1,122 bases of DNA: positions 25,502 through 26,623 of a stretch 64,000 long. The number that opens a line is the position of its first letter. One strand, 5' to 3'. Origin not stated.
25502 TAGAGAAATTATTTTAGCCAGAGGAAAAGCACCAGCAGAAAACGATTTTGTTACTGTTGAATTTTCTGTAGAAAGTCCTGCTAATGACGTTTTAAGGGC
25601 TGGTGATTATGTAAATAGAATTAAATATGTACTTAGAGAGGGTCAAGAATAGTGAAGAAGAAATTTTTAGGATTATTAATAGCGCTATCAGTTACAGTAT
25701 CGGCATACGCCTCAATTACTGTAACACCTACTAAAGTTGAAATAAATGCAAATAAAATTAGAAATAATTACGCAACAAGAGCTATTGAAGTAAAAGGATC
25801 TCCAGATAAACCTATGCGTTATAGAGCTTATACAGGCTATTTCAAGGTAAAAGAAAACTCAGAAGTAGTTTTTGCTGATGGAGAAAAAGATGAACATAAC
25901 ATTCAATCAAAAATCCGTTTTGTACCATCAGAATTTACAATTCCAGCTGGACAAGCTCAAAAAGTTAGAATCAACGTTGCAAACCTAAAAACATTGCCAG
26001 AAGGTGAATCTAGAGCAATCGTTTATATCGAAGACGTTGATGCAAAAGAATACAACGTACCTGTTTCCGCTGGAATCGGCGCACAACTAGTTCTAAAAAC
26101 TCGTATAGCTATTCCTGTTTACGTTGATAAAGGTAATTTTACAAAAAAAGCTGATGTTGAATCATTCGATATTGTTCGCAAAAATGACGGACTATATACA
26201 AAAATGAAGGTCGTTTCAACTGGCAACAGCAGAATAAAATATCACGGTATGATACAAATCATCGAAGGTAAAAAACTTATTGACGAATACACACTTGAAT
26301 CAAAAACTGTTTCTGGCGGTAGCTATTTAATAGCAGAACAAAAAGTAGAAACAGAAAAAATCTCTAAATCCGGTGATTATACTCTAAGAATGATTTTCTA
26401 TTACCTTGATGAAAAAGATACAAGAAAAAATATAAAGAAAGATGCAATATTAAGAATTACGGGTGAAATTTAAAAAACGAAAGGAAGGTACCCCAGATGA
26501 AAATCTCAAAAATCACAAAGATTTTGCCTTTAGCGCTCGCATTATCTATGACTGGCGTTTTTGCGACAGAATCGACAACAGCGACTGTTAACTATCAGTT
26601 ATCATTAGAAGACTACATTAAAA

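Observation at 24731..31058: Five-gene, all-secreted chaperone/usher-like fibre operon with an atypical 1014-aa outer-membrane component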

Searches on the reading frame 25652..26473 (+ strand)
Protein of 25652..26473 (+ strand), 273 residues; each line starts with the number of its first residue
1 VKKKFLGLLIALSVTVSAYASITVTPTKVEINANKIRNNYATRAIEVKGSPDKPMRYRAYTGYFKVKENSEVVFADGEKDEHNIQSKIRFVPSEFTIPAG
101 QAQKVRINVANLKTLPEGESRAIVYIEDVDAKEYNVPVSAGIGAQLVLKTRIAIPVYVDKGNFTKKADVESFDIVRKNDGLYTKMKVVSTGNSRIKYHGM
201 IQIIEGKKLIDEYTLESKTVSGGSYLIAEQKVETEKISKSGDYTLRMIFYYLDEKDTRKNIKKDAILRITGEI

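Call 3: search_protein_families(library=pfam, proteins=[window:25652-26473:+], max_evalue=1)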
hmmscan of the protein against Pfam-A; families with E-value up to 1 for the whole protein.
window:25652-26473:+ (273 aa): 3 families
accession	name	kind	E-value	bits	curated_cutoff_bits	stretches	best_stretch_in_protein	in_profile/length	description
PF06280.18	fn3_5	-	0.0098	17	27.6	1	78-109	44-78/112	Fn3-like domain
PF00345.26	PapD_N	-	0.013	15.9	23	1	78-156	43-118/126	Pili and flagellar-assembly chaperone, PapD N-terminal domain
PF20251.4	Big_14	-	0.037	14.4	27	1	29-126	7-94/104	Bacterial Ig-like domain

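Call 4: search_protein_families(library=ncbifam, proteins=[window:25652-26473:+], max_evalue=1)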
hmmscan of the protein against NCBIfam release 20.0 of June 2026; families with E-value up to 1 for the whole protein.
window:25652-26473:+ (273 aa): 1 family
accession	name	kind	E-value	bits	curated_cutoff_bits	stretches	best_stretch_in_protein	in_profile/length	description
NF050040.1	horm_taper_TftA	equivalog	0.027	13.2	500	1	91-142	218-269/450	hormogonium tapered terminus morphoprotein TftA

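Call 8: find_homologous_proteins(query=window:25652-26473:+, max_evalue=0.001)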
Query window:25652-26473:+ (273 aa): 350 proteins with E <= 0.001 among 1228 candidates; the best 120 are listed.
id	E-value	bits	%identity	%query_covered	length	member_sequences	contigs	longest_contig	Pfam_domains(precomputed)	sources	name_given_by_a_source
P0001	7.1e-162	555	94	100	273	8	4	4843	-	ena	-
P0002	6.7e-160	548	93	100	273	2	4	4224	-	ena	-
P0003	5.5e-156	536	89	100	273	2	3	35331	-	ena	-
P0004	4.1e-155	533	87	100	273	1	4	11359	-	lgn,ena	-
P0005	2.3e-154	530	88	100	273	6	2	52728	-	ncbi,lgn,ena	-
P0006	1.3e-145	502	82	100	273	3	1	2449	-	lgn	-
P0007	1.8e-144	498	83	100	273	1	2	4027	-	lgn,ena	-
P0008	7.9e-144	496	82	100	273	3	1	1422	-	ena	-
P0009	1.2e-136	472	77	100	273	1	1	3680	-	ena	-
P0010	2.1e-135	468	82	94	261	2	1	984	-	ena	-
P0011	2.1e-121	422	68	100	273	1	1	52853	-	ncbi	-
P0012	2.0e-117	409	64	99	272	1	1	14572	-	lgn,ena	-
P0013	1.8e-116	406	65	99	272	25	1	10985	-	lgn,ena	-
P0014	1.9e-116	406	67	100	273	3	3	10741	-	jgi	-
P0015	3.1e-116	405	68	100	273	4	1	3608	-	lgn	-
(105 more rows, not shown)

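Call 9: search_solved_structures(query=window:25652-26473:+, max_evalue=10, show_alignments=2)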
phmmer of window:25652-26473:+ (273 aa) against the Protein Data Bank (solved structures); distinct sequences matched with E-value up to 10: 1.
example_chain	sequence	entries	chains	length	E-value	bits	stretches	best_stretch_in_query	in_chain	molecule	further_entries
9yok_D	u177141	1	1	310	0.45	13.4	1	96-195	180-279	Fab-14 heavy chain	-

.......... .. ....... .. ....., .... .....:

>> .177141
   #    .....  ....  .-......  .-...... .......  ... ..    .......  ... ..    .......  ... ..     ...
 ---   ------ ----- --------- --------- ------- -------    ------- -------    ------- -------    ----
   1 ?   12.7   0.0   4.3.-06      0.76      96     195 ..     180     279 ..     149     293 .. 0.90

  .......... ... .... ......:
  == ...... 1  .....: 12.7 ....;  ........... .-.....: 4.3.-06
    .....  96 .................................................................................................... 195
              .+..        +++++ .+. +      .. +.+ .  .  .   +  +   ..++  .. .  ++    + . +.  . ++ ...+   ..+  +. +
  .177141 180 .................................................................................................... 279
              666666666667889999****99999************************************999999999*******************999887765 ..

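Call 19: find_related_loci(query=A1, collection=genome_contigs, flank=8000)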
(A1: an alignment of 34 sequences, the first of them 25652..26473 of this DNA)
Query A1 (273 aa) in genome_contigs; peptide patterns used: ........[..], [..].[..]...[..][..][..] (x = any residue, [..] = any of these).
348 stretches matched a pattern; 41 encode a relative of the query (tblastn E <= 1e-3); 40 distinct loci.
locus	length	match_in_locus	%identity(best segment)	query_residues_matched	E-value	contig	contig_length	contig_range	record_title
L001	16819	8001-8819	84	1-273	1e-155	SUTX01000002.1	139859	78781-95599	MAG: Cyanobacteria bacterium SIG31 NODE_2542_length_139859_cov_5.160457, whole genome shotgun sequence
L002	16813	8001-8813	65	3-273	4e-126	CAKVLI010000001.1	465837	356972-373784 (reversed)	MAG: uncultured Candidatus Melainabacteria bacterium isolate REFINED_METABAT215_TOP10_CONTIGS_1500_ASSEMBLY_K77_MERGED__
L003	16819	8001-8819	65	1-273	2e-122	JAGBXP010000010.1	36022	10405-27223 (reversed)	Bacterium isolate RGIG9539 Yak_Colon-2__c241304, whole genome shotgun sequence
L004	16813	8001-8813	64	3-272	9e-120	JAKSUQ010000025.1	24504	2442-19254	MAG: bacterium isolate Horse_feces337 MAG337_25, whole genome shotgun sequence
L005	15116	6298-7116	63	3-273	2e-118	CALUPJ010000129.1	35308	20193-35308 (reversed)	MAG: Candidatus Gastranaerophilales bacterium isolate E21__bin188 genome assembly, contig: E21__k127_174236, whole genom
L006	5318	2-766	65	19-273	1e-118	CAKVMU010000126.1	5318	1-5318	MAG: uncultured Candidatus Melainabacteria bacterium isolate REFINED_METABAT215_TOP10_CONTIGS_1500_ASSEMBLY_K77_MERGED__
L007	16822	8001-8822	61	1-273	2e-116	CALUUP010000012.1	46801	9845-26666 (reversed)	MAG: Candidatus Gastranaerophilales bacterium isolate BRZ_CG__bin11 genome assembly, contig: BRZ_CG__NODE_1194_length_46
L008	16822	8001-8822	62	1-273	2e-116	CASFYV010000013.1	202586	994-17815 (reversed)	uncultured bacterium isolate SI.T5.metabat-bins.52 genome assembly, contig: SI.T5.metabat-bins.52.fa_k141_152083, whole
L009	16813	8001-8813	61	3-273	6e-116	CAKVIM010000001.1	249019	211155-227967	MAG: uncultured Candidatus Melainabacteria bacterium isolate REFINED_METABAT215_TOP10_CONTIGS_1500_ASSEMBLY_K77_MERGED__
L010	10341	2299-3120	63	1-273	1e-115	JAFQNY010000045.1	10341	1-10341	Bacterium isolate RGIG1992 Goat_Colon-1__c143916, whole genome shotgun sequence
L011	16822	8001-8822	62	1-273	5e-112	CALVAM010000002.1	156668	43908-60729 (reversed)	MAG: Candidatus Gastranaerophilales bacterium isolate BRZ_DG__bin80 genome assembly, contig: BRZ_DG__NODE_128_length_156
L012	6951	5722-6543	61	3-273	1e-111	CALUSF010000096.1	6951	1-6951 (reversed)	MAG: Candidatus Gastranaerophilales bacterium isolate BRZ_FQ__bin77 genome assembly, contig: BRZ_FQ__NODE_11756_length_6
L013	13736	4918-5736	59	3-273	1e-111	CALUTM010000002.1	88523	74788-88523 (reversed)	MAG: Candidatus Gastranaerophilales bacterium isolate BRZ_H__bin42 genome assembly, contig: BRZ_H__NODE_308_length_88523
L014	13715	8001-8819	58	1-273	3e-107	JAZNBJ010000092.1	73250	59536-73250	MAG: Candidatus Gastranaerophilaceae bacterium isolate T1900044742_TS20190208.MAGScoT_cleanbin_000015 SGB_2075_k141_1872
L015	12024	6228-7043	56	1-272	9e-107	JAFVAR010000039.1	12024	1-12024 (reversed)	Bacterium isolate RGIG4998 Roe_deer_Rumen-5__c456652, whole genome shotgun sequence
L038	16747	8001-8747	51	17-264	1e-82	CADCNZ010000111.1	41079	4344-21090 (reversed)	uncultured bacterium isolate RUG14824 genome assembly, contig: RUG14824_asm_111, whole genome shotgun sequence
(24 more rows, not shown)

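Call 22: predict_structure(alignment_id=A1)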
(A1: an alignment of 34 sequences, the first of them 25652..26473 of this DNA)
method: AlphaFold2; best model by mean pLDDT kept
length: 273 residues; sequences in the alignment: 34
mean_pLDDT: 86.0   pTM: 0.75
mean pLDDT of the five models: 86.0, 84.0, 83.6, 82.6, 80.3
residues with pLDDT >= 90: 157; 70-90: 74; 50-70: 38; < 50: 4
segments of 3 or more residues with pLDDT < 50: 15-17
pLDDT, mean of each block of 10 residues (from residue 1): 56 52 89 90 92 91 90 82 93 92 94 91 91 62 64 93 92 91 94 93 92 93 93 86 93 93 89 62
secondary structure, 60 per line:
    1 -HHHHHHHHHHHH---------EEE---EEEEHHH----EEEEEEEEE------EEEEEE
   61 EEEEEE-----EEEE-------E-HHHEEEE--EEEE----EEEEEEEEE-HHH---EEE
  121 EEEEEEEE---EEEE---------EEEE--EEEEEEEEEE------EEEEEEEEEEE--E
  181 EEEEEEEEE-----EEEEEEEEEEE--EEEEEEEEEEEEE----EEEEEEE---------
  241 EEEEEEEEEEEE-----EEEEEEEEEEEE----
elements in order: H2-13 E23-25 E29-32 E40-48 E55-66 E72-75 E88-91 E94-97 E102-110 E118-128 E132-135 E145-148 E151-160 E167-177 E180-189 E195-205 E208-220 E225-231 E241-252 E258-269
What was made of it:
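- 25652..26473 (+): g2: periplasmic two-domain PapD-superfamily chaperone (273 aa, signal peptide 1-20). AF2 pLDDT 86 (call 22).
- AF2 predicts two beta-sandwich domains with pLDDT 86 (call 22).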

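Call 23: search_protein_representatives(alignment_id=A1)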
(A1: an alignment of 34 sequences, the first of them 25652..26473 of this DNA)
Query: 34 sequences, 273 profile positions. Proteins with E-value up to 0.001 (for the whole library): 712; up to 1e-10: 114; up to 1e-30: 26. The best 150 are listed.
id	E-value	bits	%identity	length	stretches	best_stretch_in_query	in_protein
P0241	6.1e-96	337.6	-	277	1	1-271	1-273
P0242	6.0e-83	295.0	-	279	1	1-270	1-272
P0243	9.3e-83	294.4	-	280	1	3-270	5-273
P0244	6.5e-79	281.7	-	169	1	105-273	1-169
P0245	5.3e-78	278.8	-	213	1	1-162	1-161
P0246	2.4e-71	256.9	-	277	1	2-267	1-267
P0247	2.6e-66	240.4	-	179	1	132-273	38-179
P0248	9.0e-64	232.1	-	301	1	5-261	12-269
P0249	5.4e-63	229.5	-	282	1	1-266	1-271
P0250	2.6e-59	217.5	-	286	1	3-268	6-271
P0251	3.3e-59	217.1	-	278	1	5-265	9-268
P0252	1.6e-57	211.6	-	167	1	1-126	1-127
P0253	3.9e-57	210.3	-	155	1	13-134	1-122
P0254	2.1e-56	207.9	-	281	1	3-267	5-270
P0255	1.6e-55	205.1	-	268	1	12-264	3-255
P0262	3.2e-43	164.7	-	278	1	3-266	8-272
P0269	3.0e-28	115.6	-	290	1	5-252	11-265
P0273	1.7e-22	96.7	-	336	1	5-261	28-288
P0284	1.1e-18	84.3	-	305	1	11-262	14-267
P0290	3.5e-16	76.0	-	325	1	11-269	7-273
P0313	4.4e-13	65.8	-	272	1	3-191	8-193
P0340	3.7e-11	59.5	-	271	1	17-190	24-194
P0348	7.0e-11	58.6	-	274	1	2-211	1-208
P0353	9.2e-11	58.2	-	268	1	4-179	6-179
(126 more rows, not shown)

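Call 26: search_protein_families(library=pfam, alignment_id=A3, max_evalue=0.001)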
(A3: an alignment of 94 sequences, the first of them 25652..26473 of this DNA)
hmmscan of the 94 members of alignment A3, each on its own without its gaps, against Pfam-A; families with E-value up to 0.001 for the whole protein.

A. member 1, window:25652-26473:+ (273 aa): 0 families

B. families by the number of members that match (of 94 scanned): 11 families
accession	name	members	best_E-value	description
PF06280.18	fn3_5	25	1.3e-06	Fn3-like domain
PF00345.26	PapD_N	16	4.5e-09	Pili and flagellar-assembly chaperone, PapD N-terminal domain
PF06030.18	WxLIP_PGBD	8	9.5e-06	WxL Interacting Protein, peptidoglycan binding domain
PF22544.2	HYDIN_VesB_CFA65-like_Ig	3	8.2e-05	HYDIN/CFA65/VesB-like, Ig-like domain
PF11797.14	WxLIP_HBD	2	2.6e-07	WxL Interacting Protein, host binding domain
PF16353.11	LacZ_4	1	2.6e-07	Beta-galactosidase, domain 4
PF22076.2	Cep192_D6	1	7.9e-05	Cep192 domain 6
PF22067.2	Cep192_D3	1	0.00047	Cep192 domain 3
PF24542.1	Ig_TPPC8_C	1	0.0006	TPPC8 C-terminal Ig-like domain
PF15418.12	DUF4625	1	0.00084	Domain of unknown function (DUF4625)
PF20251.4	Big_14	1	0.00092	Bacterial Ig-like domain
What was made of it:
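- The Pfam PapD_N hit on the window protein is weak (E 0.013; call 3), but 16 of 94 distant family members hit PapD_N (call 26). Eight of 94 distant family members hit WxLIP_PGBD (call 26).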

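Call 27: fold_search(model_id=the predicted structure, library=pdb)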
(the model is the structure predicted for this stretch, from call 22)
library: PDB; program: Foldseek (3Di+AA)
matches with E <= 10: 1381; with E <= 0.001: 247
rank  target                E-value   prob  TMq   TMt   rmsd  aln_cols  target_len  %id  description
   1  9i1y_A                1.7e-11  1.00  0.39  0.40   9.6       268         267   12  WxLIP from Enterococcus faecium (released 2026-01-28)
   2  9i25_C                5.7e-11  1.00  0.38  0.41   9.5       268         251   11  WxLIP from Enterococcus faecium locus A bound to long WxL (released 2026-01-28)
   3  9i1y_B                9.7e-11  1.00  0.35  0.37   9.5       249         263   13  WxLIP from Enterococcus faecium (released 2026-01-28)
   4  6fqa_A                3.0e-10  1.00  0.46  0.53   7.4       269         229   12  Crystal structure of the CsuC-CsuA/B chaperone-subunit preassembly complex of the archaic chaperone-usher Csu pili of  (released 2018-09-26)
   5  6k73_A                7.0e-10  1.00  0.41  0.53   8.4       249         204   13  Chaperone-tip adhesin complex is vital for synergistic activation of CFA/I fimbriae biogenesis (released 2020-06-10)
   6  4y2o_A                1.2e-09  1.00  0.42  0.52   9.3       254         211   14  Structure of CFA/I pili chaperone-major subunit complex (CfaA-CfaB) (released 2016-08-10)
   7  6k73_B                1.2e-09  1.00  0.42  0.52   8.9       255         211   13  Chaperone-tip adhesin complex is vital for synergistic activation of CFA/I fimbriae biogenesis (released 2020-06-10)
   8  3q48_A                1.3e-09  1.00  0.41  0.55   8.4       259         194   13  Crystal structure of Pseudomonas aeruginosa CupB2 chaperone (released 2011-02-09)
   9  1kiu_A                1.7e-09  1.00  0.41  0.51   8.9       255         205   12  FimH adhesin Q133N mutant-FimC chaperone complex with methyl-alpha-D-mannose (released 2002-06-05)
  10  4ncd                  2.3e-09  1.00  0.40  0.49   9.8       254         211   13  Crystal Structure of Class 5 Fimbriae Chaperone CfaA (released 2014-08-27)
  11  6fq0_C                2.5e-09  1.00  0.43  0.54   8.2       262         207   13  Crystal structure of the CsuC-CsuA/B chaperone-subunit preassembly complex of the archaic chaperone-usher Csu pili of  (released 2018-09-26)
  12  1qpp_B                3.1e-09  1.00  0.40  0.50   8.7       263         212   11  CRYSTAL STRUCTURES OF SELF CAPPING PAPD CHAPERONE HOMODIMERS (released 1999-07-07)
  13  9ijj_P                3.3e-09  1.00  0.28  0.15  20.3       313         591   13  In situ structure of the central apparatus in mouse sperm axoneme. (released 2025-06-04)
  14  7b0w_C                3.9e-09  1.00  0.38  0.48   9.2       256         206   12  Crystal structure of the E. coli type 1 pilus assembly inhibitor FimI bound to FimC (released 2021-12-08)
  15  3jwn_C                4.3e-09  1.00  0.39  0.50   8.6       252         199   13  Complex of FimC, FimF, FimG and FimH (released 2010-06-16)
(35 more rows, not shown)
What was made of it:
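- Closest known: Archaic. Same: CsuC is the best CU-chaperone structural match of g2 (6fqa, E 3e-10, TM 0.53 on the target; call 27).
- Closest known: Alternative chaperone-usher pili: CFA/I. Same: CfaA structures are among the top fold matches (call 27).
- After WxLIP, the Foldseek PDB list is dominated by CU chaperones of all three classes: CsuC 3e-10, CfaA 1e-9, CupB2, FimC, PapD and Caf1M (call 27). CsuC is the best CU-chaperone structural match of g2 (call 27).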

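Call 28: search_solved_structures(query=A3, max_evalue=1, show_alignments=4)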
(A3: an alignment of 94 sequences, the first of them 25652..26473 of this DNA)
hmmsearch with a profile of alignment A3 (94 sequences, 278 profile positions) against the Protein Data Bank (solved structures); distinct sequences matched with E-value up to 1: 14.
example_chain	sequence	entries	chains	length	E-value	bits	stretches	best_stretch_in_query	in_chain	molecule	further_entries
9i25_C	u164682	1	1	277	2e-06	30.6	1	41-275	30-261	EfmWxLIP1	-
9i1y_A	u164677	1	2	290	3.4e-06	29.8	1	41-275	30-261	EfmWxLIP1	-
4ncd_A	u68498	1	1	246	0.00032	23.3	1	11-154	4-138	Gram-negative pili assembly chaperone, N-terminal domain protein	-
9fh8_A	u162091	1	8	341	0.0017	21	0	53-82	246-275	Centrosomal protein 192 (CEP192)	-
5dfk_A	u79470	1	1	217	0.059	15.9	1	93-161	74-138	Probable fimbrial chaperone EcpB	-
6e14_C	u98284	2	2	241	0.098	15.2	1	6-57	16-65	Chaperone protein FimC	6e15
4y2o_A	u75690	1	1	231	0.17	14.4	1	26-153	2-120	CfA/I fimbrial subunit A (Colonization factor antigen subunit A putative chaperone)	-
7cwd_A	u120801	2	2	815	0.17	14.4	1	160-255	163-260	beta-glalactosidase | beta-galactosidase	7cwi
3gew_B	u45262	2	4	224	0.22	14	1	83-149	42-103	Chaperone protein faeE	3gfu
3f65_A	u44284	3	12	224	0.26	13.8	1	83-149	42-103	Chaperone protein faeE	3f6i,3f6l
8hqu_A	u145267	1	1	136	0.29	13.7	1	23-65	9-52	Vesicle-associated membrane protein-associated protein SCS2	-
3q48_A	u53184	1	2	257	0.7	12.4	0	3-134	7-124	Chaperone CupB2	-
8hs7_A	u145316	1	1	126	0.78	12.2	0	27-65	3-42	Vesicle-associated membrane protein-associated protein SCS2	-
6lp4_A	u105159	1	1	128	0.79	12.2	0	27-65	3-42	Vesicle-associated membrane protein-associated protein SCS2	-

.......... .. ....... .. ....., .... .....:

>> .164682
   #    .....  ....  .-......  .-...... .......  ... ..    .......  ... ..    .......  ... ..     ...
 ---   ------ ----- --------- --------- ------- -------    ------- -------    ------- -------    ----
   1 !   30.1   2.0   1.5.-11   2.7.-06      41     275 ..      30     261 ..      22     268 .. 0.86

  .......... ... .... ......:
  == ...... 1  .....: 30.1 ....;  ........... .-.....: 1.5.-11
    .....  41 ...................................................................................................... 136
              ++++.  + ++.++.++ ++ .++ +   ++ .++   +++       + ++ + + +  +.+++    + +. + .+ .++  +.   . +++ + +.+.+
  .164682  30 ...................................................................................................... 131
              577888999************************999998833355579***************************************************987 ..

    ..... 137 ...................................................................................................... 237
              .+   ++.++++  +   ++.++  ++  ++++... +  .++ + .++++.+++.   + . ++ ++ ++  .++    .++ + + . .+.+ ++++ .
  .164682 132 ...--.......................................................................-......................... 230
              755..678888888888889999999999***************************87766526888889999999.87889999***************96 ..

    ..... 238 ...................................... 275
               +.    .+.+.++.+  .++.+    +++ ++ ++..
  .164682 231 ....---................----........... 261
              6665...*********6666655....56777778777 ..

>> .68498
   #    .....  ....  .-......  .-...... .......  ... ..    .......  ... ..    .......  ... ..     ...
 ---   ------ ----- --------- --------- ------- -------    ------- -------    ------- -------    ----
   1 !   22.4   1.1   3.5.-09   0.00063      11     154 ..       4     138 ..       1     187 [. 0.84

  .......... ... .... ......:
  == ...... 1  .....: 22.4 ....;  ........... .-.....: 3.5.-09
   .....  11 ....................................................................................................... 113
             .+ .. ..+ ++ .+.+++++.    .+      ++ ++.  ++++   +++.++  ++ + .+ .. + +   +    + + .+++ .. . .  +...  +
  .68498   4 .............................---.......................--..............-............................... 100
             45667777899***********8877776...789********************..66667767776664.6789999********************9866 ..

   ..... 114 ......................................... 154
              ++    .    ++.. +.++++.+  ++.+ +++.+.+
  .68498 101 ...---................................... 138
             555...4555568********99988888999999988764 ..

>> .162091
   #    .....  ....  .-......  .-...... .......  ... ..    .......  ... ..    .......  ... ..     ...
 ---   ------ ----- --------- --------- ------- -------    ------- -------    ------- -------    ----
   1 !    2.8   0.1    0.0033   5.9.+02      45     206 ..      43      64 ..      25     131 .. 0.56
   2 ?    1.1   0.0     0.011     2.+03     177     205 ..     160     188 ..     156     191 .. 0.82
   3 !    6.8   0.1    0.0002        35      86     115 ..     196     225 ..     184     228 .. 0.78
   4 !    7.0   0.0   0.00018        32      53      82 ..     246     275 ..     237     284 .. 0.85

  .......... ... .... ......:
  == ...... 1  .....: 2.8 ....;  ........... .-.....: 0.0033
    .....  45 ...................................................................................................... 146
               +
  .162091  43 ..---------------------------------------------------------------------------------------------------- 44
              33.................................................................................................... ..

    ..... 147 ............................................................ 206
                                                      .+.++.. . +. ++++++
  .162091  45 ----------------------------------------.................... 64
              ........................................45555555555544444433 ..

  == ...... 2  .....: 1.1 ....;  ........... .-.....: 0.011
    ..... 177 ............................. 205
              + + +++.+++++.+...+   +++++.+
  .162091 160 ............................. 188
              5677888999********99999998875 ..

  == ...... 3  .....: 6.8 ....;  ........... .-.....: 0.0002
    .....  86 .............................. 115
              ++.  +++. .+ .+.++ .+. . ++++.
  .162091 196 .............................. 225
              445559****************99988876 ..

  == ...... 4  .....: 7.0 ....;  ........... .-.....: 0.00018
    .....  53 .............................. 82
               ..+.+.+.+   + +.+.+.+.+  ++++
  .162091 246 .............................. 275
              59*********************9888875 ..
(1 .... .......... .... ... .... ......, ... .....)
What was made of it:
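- Closest known: Alternative chaperone-usher pili: CFA/I. Same: CfaA is the only CU chaperone found by the g2-family HMM among PDB sequences at E < 1e-3 (3.2e-4; call 28).
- The family profile matches the CfaA PDB sequence at E 3e-4 (call 28). WxLIP is the top hit of g2 both by fold (1.7e-11; call 27) and by profile against PDB sequences (2e-6; call 28).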

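Call 38: find_homologous_proteins(query=A3, max_evalue=0.001)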
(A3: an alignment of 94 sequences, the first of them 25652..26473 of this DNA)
Query A3 (94 sequences) (273 aa, profile of the alignment): 356 proteins with E <= 0.001 among 6621 candidates; the best 120 are listed.
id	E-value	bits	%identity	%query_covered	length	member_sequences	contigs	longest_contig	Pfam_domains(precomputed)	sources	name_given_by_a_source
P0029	3.7e-70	254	66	100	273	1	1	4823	-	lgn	-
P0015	1.0e-69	253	68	100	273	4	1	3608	-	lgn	-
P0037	1.9e-69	252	63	100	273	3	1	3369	-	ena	-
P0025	3.0e-69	252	65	99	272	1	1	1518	-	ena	-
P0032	3.9e-69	251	63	100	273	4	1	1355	-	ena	-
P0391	4.9e-69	251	56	100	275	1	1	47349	-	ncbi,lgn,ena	-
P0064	5.1e-69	251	59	100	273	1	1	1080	-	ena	-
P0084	6.9e-69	250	61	100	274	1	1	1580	-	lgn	-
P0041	7.8e-69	250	64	100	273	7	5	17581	-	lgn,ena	-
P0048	8.6e-69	250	64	100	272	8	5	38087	-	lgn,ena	-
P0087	4.5e-68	248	61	100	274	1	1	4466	-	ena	-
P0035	4.7e-68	248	64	99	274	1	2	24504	-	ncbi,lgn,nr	ncbi:MAG: hypothetical protein MJ237_07310 [bacterium]|nr:hypothetical protein [bacterium]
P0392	5.4e-68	247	49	100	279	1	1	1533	-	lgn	-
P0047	6.5e-68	247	62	99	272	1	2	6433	-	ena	-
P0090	7.1e-68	247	61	100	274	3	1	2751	-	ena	-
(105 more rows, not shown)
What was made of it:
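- Some sources already name close homologs 'molecular chaperone' or 'PapD' (call 38).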
